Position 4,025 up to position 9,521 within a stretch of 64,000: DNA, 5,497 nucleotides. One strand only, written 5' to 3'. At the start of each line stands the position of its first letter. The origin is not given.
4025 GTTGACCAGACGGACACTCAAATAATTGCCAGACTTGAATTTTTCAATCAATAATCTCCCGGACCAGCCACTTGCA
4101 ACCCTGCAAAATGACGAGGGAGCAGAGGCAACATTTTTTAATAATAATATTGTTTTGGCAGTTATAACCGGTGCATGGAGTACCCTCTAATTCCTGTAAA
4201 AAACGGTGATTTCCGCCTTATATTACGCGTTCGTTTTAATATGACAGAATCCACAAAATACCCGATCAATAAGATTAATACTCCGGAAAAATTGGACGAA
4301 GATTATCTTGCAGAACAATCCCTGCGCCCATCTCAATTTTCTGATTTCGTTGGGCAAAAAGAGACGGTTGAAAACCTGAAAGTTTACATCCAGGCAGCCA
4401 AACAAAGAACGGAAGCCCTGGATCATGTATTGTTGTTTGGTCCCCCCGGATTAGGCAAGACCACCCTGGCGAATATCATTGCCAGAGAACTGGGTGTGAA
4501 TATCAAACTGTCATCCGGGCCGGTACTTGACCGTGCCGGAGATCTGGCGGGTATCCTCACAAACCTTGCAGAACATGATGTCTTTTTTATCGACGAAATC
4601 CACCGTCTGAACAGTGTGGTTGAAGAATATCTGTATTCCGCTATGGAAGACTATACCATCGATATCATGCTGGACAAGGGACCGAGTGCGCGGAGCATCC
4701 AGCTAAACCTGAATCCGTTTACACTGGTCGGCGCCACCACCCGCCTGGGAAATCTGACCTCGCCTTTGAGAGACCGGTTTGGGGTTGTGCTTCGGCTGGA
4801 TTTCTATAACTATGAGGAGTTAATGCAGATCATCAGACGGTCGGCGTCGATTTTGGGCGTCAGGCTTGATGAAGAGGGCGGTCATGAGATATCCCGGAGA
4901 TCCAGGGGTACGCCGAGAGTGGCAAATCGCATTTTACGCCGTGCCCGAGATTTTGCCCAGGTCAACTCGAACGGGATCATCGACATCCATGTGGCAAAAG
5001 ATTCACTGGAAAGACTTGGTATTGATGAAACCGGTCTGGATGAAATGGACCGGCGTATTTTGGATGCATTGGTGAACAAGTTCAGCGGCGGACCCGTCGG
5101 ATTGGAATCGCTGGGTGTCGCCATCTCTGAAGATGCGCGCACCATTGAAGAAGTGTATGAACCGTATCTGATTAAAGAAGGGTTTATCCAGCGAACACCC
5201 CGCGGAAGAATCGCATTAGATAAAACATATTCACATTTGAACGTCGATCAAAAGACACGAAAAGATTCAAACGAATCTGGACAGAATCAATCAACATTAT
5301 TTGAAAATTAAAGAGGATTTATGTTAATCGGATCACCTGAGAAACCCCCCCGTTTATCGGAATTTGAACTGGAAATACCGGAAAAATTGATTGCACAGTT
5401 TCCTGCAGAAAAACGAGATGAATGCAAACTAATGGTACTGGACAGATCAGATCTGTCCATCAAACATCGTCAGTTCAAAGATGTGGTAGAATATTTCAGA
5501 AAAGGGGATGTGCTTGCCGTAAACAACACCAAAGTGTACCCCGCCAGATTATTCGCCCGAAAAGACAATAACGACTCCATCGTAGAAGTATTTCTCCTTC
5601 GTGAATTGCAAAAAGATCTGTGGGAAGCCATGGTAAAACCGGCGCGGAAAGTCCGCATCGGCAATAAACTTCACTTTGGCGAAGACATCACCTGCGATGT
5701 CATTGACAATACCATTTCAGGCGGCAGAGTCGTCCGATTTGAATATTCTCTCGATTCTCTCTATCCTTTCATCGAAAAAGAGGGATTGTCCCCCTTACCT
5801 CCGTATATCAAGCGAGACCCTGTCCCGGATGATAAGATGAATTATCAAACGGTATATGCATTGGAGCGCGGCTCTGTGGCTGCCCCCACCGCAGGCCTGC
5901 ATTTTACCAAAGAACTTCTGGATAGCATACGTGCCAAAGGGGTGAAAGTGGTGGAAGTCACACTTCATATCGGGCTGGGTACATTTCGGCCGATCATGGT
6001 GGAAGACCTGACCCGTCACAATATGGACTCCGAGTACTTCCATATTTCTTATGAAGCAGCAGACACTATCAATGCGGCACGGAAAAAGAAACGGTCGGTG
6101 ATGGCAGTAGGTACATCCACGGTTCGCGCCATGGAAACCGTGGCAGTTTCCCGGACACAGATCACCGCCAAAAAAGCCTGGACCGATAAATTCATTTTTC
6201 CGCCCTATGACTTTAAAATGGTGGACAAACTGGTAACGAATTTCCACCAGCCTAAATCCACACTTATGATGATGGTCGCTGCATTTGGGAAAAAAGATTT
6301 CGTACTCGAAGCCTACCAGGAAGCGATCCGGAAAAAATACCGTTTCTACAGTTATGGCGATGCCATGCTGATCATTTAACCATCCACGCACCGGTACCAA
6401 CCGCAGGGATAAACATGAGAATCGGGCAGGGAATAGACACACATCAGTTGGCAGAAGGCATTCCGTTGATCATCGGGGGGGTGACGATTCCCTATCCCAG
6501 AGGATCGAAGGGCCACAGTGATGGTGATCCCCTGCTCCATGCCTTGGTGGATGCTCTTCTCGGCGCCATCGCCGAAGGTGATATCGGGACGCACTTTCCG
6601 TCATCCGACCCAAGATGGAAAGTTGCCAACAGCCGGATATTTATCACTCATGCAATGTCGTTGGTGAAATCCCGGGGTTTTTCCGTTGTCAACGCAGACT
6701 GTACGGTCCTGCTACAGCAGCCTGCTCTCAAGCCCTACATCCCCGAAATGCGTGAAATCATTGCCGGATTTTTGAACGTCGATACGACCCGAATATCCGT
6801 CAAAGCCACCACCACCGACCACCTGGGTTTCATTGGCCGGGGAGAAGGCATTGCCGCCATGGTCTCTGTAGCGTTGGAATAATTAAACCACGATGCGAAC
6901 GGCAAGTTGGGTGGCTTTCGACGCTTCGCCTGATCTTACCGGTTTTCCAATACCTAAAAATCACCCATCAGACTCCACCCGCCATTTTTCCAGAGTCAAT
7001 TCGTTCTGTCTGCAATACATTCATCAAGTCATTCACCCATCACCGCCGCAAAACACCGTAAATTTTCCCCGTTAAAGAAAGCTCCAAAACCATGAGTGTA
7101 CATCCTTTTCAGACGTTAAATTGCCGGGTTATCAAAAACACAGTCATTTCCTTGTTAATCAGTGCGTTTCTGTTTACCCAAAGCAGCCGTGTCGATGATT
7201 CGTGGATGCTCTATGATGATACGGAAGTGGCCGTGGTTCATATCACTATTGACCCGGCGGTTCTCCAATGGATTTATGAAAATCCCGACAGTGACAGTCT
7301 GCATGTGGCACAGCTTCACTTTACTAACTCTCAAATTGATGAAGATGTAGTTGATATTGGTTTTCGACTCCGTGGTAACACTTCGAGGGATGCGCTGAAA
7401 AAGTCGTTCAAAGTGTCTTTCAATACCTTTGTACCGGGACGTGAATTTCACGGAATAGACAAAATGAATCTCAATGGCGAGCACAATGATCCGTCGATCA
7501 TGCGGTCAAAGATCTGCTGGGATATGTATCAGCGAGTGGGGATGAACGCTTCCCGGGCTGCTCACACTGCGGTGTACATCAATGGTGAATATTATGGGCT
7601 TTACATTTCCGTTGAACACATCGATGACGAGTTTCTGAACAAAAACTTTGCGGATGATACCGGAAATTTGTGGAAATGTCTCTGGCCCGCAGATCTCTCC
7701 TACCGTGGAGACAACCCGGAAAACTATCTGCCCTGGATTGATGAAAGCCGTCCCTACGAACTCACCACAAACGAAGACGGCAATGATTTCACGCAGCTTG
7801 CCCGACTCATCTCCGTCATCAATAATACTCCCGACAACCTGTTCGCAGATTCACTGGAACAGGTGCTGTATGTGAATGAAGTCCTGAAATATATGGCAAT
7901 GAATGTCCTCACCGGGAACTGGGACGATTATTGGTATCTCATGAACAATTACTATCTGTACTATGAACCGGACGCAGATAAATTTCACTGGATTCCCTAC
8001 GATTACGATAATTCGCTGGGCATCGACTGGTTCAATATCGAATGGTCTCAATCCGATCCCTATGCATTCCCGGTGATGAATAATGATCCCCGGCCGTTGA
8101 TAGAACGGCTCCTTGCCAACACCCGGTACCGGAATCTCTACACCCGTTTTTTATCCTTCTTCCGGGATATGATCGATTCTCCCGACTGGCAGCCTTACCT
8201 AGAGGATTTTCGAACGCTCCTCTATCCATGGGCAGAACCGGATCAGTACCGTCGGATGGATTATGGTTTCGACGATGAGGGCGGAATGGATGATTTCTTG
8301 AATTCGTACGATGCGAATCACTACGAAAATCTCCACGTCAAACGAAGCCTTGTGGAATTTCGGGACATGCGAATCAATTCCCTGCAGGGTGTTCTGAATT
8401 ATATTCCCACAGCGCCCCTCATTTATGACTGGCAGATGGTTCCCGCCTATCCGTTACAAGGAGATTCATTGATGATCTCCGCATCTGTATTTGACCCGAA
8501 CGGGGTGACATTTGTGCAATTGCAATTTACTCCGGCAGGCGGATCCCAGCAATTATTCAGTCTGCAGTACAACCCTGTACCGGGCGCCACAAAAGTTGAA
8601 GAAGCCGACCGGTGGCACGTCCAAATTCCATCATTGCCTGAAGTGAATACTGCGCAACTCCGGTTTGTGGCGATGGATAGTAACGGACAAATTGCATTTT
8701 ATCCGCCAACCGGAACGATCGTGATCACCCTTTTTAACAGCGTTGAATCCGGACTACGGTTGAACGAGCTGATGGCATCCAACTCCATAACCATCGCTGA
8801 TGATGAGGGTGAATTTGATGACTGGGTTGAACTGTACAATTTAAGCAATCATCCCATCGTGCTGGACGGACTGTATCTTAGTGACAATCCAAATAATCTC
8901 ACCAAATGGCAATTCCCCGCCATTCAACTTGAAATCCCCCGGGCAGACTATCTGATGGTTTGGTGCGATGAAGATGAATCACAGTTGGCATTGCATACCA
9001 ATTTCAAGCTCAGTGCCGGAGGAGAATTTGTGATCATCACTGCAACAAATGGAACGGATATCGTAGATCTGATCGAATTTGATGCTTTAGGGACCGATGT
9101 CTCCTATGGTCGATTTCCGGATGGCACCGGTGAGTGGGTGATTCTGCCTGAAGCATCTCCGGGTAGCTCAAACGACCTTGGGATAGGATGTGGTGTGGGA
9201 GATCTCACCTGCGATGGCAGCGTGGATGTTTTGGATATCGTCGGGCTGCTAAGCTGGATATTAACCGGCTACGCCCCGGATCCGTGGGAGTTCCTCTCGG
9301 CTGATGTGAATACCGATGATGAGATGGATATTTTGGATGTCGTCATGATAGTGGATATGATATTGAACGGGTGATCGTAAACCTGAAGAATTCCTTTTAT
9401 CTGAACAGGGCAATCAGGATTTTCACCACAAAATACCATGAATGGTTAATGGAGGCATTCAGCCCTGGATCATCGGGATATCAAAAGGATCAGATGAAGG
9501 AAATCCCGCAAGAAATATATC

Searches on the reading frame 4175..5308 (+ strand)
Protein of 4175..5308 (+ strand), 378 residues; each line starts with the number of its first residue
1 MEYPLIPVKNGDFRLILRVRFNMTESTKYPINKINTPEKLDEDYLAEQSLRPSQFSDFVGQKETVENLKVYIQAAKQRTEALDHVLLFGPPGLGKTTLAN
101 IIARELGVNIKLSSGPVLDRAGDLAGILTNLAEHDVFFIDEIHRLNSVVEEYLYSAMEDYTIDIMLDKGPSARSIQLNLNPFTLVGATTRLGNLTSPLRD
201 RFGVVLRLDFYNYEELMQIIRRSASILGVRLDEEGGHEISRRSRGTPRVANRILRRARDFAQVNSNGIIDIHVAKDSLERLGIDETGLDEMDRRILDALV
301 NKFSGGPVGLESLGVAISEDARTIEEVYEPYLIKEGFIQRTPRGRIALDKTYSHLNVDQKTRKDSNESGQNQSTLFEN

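Call 60: search_protein_families(library=pfam, proteins=[window:4175-5308:+], max_evalue=0.001)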
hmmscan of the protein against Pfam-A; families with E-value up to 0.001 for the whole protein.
window:4175-5308:+ (378 aa): 16 families
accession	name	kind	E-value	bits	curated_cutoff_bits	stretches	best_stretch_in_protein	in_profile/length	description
PF05496.18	RuvB_N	-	2.3e-78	261.9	27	1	50-208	1-159/159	Holliday junction DNA helicase RuvB P-loop domain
PF17864.7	AAA_lid_4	-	5.2e-30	103.5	27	1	211-284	1-74/74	RuvB AAA lid domain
PF05491.19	RuvB_C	-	7.8e-25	87.1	24.7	1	285-356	1-72/72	RuvB C-terminal winged helix domain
PF00004.35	AAA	-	1.9e-20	74.1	21.2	1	85-208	1-129/131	ATPase family associated with various cellular activities (AAA)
PF07728.20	AAA_5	-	6.8e-09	36.3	22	1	84-202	1-139/139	AAA domain (dynein-related subfamily)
PF06068.19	TIP49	-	1.3e-06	28.3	23.8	1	55-111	23-79/347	TIP49 P-loop domain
PF01078.27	Mg_chelatase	-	8.7e-06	25.7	20.3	0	56-103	3-43/207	Magnesium chelatase, subunit ChlI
PF13191.12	AAA_16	-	2e-05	25.6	32.6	1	58-107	2-49/167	AAA ATPase domain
PF20720.3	nSTAND3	-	3e-05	24.2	27.2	1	73-142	8-74/155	Novel STAND NTPase 3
PF08298.17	AAA_PrkA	-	3e-05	23.7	25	1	38-106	40-109/358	PrkA AAA domain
PF13401.12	AAA_22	-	7.2e-05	23.6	27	0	84-106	7-29/130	AAA domain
PF03215.21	Rad17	-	0.00023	21.6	23.8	0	51-118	14-81/186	Rad17 P-loop domain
PF13173.12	AAA_14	-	0.00024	21.5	27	1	85-159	5-87/129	AAA domain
PF20030.5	bpMoxR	-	0.00048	19.7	27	0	57-108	13-57/205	MoxR domain in the MoxR-vWA-beta-propeller ternary systems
PF05673.19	DUF815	-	0.00072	19.2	23.8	0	51-106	23-77/249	Protein of unknown function (DUF815)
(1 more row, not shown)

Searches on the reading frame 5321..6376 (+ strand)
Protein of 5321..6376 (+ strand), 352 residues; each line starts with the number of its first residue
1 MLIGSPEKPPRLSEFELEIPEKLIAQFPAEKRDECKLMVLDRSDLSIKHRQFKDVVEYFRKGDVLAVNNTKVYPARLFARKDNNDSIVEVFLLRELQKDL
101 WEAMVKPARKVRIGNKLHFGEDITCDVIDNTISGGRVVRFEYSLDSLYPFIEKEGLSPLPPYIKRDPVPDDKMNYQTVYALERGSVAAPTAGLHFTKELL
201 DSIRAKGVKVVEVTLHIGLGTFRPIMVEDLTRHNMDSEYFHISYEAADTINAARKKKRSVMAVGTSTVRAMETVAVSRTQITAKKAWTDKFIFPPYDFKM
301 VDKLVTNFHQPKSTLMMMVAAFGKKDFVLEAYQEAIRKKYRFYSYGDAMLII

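Call 60: search_protein_families(library=pfam, proteins=[window:5321-6376:+], max_evalue=0.001)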
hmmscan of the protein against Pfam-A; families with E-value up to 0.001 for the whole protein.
window:5321-6376:+ (352 aa): 1 family
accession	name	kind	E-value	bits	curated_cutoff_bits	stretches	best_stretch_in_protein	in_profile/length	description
PF02547.20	Queuosine_synth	-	2.8e-130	434.6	25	1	12-351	1-322/322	Queuosine biosynthesis protein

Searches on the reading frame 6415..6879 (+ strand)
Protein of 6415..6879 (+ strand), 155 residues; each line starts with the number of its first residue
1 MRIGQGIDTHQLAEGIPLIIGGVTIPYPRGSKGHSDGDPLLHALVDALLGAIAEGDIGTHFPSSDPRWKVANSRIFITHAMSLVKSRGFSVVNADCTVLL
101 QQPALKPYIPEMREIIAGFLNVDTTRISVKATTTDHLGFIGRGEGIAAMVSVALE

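Call 60: search_protein_families(library=pfam, proteins=[window:6415-6879:+], max_evalue=0.001)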
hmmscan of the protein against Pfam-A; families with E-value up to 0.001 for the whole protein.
window:6415-6879:+ (155 aa): 1 family
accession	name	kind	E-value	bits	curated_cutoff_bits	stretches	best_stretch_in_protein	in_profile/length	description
PF02542.21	YgbB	-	1.6e-61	207.7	26.7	1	1-154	1-154/155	YgbB family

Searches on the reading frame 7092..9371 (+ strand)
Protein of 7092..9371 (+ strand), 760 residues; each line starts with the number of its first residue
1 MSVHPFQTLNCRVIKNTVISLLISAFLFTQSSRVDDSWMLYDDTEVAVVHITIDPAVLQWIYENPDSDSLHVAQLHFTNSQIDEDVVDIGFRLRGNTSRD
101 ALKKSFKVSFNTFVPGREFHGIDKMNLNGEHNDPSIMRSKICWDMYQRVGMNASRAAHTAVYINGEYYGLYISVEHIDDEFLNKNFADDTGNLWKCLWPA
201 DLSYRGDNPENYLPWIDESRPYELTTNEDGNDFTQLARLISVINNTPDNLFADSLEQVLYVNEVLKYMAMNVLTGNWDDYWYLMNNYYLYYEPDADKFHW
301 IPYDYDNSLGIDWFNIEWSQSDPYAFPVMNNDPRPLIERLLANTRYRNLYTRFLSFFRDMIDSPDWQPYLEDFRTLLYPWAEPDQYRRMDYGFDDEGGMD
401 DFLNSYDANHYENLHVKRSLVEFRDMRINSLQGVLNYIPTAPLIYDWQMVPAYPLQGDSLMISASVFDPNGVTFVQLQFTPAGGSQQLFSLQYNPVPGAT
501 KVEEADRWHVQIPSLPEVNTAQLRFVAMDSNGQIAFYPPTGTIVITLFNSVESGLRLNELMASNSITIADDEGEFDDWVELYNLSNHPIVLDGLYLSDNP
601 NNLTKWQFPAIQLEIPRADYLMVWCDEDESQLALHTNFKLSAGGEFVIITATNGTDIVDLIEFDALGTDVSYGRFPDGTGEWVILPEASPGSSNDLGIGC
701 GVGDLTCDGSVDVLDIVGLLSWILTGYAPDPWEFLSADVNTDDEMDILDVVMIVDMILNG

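Call 7: search_protein_families(library=pfam, proteins=[window:7092-9371:+], max_evalue=0.001)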
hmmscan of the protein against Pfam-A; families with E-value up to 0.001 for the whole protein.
window:7092-9371:+ (760 aa): 3 families
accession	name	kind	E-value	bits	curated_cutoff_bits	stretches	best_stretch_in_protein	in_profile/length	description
PF08757.17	CotH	-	4e-57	194.6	23.8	1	92-392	2-299/322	CotH kinase protein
PF00932.25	LTD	-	6.2e-08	33.4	34.3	1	556-660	9-104/109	Lamin Tail Domain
PF00404.24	Dockerin_1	-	0.00056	20.5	22.9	0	703-757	2-56/57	Dockerin type I domain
